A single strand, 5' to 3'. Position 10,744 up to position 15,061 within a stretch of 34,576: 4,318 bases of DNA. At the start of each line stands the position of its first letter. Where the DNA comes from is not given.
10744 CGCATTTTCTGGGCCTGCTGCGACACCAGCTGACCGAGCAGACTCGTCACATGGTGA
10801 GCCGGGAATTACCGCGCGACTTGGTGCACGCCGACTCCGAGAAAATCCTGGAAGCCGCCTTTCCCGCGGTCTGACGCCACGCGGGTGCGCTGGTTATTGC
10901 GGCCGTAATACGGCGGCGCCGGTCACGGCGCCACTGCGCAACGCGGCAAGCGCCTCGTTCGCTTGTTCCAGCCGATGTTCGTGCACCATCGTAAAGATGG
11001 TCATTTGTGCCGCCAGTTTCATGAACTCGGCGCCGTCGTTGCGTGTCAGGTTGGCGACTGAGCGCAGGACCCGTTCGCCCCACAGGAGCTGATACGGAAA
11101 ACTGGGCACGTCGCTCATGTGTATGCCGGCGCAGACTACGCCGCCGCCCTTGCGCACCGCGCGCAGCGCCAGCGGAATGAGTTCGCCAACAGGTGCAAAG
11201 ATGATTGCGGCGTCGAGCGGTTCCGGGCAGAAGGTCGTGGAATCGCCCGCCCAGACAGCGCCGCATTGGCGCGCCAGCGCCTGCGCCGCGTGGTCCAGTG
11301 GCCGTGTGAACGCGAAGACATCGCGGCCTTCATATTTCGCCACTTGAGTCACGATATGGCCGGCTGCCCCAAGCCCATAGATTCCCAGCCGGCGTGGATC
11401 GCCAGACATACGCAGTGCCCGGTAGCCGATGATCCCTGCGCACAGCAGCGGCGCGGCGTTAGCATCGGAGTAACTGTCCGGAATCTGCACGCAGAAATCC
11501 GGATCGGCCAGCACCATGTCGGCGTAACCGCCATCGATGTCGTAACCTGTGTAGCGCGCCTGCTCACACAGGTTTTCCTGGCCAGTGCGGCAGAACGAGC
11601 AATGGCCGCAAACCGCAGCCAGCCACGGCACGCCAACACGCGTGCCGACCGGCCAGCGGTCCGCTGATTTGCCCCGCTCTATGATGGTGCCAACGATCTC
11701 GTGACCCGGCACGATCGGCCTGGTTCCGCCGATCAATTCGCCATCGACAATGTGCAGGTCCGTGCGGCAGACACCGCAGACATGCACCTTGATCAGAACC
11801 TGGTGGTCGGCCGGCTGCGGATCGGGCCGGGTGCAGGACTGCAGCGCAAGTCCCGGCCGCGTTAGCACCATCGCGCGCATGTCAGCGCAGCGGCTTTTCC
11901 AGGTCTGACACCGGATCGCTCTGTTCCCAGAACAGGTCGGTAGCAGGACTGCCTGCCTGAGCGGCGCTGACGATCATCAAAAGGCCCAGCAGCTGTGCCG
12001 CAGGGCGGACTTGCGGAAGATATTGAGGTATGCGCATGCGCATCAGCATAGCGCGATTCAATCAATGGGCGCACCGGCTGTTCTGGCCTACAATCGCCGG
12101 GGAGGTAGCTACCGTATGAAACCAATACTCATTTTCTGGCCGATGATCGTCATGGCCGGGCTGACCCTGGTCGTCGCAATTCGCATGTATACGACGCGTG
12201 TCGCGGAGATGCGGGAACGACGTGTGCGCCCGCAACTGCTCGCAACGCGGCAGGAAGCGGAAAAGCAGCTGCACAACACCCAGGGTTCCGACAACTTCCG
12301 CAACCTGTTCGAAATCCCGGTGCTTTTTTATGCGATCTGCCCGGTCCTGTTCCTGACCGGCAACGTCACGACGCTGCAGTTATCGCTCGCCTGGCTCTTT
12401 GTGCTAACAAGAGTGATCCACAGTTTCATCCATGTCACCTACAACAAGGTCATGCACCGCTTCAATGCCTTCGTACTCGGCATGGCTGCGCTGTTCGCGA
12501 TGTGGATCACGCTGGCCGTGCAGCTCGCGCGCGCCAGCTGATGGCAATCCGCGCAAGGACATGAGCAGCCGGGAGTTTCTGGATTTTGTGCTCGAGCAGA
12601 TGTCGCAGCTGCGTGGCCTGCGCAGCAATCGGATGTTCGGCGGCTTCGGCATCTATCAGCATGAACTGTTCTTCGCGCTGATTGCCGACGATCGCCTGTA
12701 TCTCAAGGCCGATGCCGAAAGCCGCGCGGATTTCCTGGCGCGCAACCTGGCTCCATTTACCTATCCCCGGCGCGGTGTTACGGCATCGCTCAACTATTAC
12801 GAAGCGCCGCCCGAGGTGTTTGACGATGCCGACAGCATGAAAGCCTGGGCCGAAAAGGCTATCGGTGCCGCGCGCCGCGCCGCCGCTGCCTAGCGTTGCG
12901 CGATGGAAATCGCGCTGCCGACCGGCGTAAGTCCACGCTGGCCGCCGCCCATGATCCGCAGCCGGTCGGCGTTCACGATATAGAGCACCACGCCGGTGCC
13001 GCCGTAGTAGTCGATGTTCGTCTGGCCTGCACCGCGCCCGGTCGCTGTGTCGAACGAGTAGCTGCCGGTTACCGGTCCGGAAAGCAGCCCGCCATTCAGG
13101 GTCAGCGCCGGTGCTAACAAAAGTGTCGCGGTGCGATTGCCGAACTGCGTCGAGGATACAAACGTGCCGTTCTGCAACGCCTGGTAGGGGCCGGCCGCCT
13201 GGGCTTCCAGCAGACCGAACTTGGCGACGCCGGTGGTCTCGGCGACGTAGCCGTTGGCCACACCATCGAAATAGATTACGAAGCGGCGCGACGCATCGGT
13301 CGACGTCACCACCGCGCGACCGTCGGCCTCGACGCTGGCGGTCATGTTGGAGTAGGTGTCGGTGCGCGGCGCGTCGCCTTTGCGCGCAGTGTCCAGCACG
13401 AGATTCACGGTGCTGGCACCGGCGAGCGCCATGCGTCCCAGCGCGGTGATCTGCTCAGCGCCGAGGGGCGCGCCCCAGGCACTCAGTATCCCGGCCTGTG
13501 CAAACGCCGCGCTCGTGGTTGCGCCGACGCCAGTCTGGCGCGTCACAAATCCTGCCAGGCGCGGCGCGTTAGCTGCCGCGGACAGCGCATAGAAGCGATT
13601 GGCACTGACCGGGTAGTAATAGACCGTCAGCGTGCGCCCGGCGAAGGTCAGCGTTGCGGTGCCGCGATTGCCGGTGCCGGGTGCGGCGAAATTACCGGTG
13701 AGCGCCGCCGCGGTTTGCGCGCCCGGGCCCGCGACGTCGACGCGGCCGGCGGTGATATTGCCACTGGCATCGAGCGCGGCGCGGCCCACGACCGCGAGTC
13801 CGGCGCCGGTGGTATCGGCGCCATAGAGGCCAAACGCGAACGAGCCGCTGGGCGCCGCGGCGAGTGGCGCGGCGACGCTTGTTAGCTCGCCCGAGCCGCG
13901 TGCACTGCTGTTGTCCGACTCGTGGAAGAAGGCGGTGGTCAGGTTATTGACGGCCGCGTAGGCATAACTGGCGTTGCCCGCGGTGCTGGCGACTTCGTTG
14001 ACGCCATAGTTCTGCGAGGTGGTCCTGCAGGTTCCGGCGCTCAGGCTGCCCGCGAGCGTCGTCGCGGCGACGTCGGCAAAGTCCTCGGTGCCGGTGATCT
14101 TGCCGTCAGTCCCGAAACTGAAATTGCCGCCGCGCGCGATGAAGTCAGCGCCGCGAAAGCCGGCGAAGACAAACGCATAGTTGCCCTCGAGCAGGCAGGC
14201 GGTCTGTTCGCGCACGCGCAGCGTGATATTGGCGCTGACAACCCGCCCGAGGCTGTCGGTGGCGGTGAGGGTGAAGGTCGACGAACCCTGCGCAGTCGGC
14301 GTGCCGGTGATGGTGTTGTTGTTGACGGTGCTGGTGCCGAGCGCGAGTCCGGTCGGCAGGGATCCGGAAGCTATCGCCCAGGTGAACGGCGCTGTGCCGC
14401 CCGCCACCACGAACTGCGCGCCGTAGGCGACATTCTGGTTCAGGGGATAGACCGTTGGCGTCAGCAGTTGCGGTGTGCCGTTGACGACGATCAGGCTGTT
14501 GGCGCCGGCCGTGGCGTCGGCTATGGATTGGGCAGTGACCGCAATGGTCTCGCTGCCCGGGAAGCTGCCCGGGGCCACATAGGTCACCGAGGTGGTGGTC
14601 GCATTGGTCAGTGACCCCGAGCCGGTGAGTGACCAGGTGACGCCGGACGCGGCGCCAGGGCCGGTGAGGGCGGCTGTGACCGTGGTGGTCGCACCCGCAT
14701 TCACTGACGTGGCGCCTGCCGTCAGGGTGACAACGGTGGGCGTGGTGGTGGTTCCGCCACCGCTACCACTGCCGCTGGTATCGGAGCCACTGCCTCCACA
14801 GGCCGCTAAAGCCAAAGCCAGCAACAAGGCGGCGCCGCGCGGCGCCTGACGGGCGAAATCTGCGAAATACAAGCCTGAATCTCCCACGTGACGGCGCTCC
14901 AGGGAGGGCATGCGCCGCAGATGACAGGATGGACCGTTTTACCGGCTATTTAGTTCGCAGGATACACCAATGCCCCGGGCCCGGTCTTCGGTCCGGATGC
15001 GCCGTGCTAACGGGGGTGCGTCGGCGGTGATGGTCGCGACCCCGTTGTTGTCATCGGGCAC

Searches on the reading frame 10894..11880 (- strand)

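Call 35: search_protein_families(library=pfam, proteins=[window:10894-11880:-], max_evalue=0.00001)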
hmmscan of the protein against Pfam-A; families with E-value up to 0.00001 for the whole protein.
window:10894-11880:- (328 aa): 1 family
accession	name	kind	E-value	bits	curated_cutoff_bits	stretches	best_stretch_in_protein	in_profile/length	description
PF08240.17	ADH_N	-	4e-30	104.6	23.5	1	25-135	2-104/104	Alcohol dehydrogenase GroES-like domain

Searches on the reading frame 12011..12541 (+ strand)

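Call 36: search_protein_families(library=pfam, proteins=[window:12011-12541:+], max_evalue=0.00001)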
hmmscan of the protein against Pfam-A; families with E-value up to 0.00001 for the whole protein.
window:12011-12541:+ (176 aa): 1 family
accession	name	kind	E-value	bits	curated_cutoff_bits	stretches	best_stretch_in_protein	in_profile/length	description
PF01124.23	MAPEG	-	7.6e-19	68.6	23.4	1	43-169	3-128/129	MAPEG family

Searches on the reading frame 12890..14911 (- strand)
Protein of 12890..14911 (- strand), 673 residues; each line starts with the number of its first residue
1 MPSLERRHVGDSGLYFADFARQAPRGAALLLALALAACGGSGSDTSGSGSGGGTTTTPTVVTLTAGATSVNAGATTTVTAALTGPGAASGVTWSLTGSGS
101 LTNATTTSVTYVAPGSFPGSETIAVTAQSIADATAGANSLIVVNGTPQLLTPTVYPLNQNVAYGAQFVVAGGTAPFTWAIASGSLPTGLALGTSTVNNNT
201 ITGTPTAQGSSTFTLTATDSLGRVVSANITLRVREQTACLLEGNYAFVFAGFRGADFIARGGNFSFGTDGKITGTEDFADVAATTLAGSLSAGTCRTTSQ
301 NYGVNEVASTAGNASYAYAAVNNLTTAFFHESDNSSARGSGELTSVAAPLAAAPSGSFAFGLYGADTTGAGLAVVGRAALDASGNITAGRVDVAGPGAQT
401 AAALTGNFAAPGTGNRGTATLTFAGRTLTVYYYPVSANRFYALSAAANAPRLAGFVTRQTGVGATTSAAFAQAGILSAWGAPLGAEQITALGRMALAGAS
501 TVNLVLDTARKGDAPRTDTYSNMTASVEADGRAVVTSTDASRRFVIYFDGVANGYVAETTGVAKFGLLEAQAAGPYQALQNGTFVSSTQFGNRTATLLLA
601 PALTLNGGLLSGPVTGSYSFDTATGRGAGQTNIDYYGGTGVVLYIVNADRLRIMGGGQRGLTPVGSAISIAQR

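Call 36: search_protein_families(library=pfam, proteins=[window:12890-14911:-], max_evalue=0.00001)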
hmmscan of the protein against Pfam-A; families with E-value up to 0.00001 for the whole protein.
window:12890-14911:- (673 aa): 1 family
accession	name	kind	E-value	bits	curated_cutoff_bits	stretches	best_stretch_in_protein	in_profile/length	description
PF05345.18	He_PIG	-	3.8e-09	37.3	24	1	154-233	10-95/96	Putative Ig domain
